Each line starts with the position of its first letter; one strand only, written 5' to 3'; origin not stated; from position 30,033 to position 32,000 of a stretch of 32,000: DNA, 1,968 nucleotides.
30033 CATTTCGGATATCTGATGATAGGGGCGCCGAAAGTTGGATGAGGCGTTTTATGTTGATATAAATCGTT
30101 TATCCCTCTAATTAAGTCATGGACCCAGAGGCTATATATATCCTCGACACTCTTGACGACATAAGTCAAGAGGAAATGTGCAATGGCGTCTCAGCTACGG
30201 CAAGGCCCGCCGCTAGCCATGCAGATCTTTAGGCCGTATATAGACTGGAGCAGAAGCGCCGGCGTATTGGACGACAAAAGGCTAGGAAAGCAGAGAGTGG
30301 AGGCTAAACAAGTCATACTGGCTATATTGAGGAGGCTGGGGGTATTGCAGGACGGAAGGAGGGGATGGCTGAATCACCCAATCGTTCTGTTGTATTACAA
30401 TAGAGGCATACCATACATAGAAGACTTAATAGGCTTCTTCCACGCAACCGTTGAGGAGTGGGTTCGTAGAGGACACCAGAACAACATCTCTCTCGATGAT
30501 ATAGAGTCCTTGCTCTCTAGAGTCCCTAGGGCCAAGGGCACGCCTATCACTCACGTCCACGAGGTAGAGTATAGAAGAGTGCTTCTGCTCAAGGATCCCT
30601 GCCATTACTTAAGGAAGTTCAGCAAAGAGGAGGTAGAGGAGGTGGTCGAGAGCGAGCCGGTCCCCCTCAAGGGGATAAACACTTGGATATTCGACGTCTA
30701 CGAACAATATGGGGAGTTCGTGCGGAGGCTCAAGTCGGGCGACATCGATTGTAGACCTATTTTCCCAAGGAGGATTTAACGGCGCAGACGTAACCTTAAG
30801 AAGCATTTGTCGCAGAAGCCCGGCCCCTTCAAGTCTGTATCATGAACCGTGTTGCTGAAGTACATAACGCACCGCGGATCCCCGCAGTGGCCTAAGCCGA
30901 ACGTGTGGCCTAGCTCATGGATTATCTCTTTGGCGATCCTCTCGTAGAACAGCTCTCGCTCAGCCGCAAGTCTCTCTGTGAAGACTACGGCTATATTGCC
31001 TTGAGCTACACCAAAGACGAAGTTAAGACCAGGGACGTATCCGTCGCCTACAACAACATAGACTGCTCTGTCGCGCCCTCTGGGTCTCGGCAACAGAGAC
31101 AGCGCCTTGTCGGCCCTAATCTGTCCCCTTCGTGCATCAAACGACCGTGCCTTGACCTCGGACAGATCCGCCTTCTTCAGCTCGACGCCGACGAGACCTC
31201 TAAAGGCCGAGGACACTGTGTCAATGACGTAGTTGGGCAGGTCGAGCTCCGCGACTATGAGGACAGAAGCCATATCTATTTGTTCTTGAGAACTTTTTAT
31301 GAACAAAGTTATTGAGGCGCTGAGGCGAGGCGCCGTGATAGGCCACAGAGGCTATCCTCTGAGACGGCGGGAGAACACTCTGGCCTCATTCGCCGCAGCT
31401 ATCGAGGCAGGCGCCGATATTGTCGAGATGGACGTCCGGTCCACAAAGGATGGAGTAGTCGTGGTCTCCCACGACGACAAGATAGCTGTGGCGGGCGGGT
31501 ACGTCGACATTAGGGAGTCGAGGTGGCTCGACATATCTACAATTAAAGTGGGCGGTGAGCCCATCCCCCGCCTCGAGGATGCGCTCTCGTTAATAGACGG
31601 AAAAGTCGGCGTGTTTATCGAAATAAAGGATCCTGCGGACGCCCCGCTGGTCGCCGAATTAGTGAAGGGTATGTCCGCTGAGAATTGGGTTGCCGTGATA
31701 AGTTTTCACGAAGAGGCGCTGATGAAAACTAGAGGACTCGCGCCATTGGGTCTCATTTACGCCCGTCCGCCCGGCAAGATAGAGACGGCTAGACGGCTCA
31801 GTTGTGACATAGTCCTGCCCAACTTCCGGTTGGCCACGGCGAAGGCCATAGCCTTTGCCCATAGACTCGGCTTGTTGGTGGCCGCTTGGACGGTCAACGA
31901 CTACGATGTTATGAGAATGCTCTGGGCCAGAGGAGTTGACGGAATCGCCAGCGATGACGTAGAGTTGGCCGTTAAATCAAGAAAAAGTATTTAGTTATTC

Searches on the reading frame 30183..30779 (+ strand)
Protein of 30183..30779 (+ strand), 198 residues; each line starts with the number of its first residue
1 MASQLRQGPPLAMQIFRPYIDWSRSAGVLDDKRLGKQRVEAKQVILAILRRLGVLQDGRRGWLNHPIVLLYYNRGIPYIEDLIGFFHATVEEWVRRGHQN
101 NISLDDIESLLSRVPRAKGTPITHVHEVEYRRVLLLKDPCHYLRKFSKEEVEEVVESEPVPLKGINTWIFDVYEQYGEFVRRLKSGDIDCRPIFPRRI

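Call 84: search_protein_families(library=pfam, proteins=[window:30183-30779:+], max_evalue=0.001)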
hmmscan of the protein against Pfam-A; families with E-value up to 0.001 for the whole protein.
window:30183-30779:+ (198 aa): 1 family
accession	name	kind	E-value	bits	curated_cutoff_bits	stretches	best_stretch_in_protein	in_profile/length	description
PF03013.19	Pyr_excise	-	3.6e-16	59.7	23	1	13-104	1-79/81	Pyrimidine dimer DNA glycosylase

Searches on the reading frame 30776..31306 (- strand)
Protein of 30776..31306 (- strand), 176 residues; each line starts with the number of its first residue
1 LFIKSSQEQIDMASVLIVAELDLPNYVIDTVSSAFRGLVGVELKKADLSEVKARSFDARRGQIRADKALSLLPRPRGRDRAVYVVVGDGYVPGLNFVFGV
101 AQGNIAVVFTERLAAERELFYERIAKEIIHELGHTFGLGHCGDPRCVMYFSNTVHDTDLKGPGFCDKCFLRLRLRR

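Call 84: search_protein_families(library=pfam, proteins=[window:30776-31306:-], max_evalue=0.001)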
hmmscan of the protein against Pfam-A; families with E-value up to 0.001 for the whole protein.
window:30776-31306:- (176 aa): 3 families
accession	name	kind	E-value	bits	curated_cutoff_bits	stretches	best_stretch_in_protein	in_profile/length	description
PF07998.17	Peptidase_M54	-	8.2e-26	91.6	24.4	1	87-172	103-192/194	Peptidase family M54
PF00413.30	Peptidase_M10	-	0.00036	20.9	24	1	128-152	112-136/159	Matrixin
PF13582.12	Reprolysin_3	-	0.00063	20.7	22.4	1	29-140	9-122/123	Metallo-peptidase family M12B Reprolysin-like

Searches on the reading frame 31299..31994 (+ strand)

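Call 84: search_protein_families(library=pfam, proteins=[window:31299-31994:+], max_evalue=0.001)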
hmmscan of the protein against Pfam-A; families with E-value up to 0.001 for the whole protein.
window:31299-31994:+ (231 aa): 2 families
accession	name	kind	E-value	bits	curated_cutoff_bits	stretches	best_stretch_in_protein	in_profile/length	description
PF03009.23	GDPD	-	2.6e-36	126.4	23.6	1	16-222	1-243/244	Glycerophosphoryl diester phosphodiesterase family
PF13653.12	GDPD_2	-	6.1e-05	23.8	27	0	196-222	4-30/30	Glycerophosphoryl diester phosphodiesterase family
